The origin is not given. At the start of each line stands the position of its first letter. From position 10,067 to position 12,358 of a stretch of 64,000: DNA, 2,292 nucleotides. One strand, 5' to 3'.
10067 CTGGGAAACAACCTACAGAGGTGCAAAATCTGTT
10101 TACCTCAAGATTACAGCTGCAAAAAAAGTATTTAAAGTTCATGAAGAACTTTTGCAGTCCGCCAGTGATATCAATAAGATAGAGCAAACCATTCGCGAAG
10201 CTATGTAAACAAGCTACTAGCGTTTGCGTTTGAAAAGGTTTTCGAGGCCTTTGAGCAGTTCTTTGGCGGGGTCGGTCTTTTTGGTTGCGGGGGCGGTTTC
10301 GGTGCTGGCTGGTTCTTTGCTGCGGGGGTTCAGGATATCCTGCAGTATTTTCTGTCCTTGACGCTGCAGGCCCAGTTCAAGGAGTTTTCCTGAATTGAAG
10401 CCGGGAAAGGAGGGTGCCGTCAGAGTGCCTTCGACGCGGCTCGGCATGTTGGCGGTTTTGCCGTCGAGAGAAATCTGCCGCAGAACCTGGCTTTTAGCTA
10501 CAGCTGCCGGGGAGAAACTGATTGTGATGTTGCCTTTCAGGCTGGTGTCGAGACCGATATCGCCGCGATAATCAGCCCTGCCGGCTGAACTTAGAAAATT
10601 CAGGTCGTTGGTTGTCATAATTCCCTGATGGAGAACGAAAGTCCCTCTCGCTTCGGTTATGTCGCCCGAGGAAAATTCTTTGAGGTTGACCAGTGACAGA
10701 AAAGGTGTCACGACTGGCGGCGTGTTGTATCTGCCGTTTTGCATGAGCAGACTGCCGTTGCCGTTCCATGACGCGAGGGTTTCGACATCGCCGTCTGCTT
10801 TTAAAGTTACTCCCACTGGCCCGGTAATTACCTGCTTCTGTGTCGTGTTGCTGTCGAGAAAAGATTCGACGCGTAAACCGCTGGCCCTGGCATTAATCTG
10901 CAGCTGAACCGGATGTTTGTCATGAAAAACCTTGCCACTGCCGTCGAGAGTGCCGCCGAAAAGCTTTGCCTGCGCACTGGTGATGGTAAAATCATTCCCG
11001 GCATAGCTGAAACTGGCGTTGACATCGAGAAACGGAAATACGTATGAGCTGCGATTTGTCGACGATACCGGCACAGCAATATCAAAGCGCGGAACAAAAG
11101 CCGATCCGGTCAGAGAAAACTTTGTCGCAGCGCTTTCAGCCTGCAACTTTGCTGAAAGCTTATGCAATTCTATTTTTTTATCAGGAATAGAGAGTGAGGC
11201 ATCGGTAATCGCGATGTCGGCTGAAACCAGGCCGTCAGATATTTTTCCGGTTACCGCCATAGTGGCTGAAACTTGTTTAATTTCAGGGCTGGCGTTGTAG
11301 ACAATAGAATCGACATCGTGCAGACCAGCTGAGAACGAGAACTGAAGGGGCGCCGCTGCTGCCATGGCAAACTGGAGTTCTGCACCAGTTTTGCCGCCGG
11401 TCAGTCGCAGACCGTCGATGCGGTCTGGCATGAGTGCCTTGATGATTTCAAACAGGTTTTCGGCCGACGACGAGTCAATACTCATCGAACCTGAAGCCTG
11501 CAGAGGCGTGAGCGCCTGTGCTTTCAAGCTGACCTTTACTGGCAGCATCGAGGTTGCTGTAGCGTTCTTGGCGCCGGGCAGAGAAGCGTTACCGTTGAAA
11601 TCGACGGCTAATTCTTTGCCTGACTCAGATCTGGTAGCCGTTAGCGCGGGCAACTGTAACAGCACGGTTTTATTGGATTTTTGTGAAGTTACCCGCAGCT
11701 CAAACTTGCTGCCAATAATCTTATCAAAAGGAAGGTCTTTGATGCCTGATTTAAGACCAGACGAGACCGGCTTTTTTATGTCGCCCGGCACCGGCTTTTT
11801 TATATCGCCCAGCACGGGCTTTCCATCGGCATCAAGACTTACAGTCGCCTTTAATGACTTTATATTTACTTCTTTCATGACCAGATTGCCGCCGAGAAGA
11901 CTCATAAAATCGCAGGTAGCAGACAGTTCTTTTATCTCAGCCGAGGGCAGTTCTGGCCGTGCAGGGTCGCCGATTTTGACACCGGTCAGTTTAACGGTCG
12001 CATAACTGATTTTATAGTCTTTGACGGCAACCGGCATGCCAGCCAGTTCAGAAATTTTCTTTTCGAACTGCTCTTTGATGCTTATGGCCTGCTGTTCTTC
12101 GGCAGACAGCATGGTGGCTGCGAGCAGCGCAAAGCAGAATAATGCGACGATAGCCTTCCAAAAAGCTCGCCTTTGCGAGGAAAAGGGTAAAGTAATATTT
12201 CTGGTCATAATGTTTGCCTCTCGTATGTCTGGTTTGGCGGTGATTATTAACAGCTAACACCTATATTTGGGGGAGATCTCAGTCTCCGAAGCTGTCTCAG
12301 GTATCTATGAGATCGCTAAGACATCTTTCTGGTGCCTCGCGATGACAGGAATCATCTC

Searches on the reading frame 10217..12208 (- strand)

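Call 78: search_protein_families(library=pfam, proteins=[window:10217-12208:-], max_evalue=0.0001)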
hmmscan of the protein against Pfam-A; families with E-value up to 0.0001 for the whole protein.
window:10217-12208:- (663 aa): 3 families
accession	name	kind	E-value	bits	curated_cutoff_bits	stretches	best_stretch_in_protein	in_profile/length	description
PF13116.12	YhdP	-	1.2e-12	47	46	1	11-128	8-127/1224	YhdP protein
PF05170.20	AsmA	-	3.5e-09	36.5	29.8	0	392-535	456-606/607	AsmA family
PF05359.17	DUF748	-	2e-07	29.9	50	1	11-315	9-275/1037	Domain of Unknown Function (DUF748)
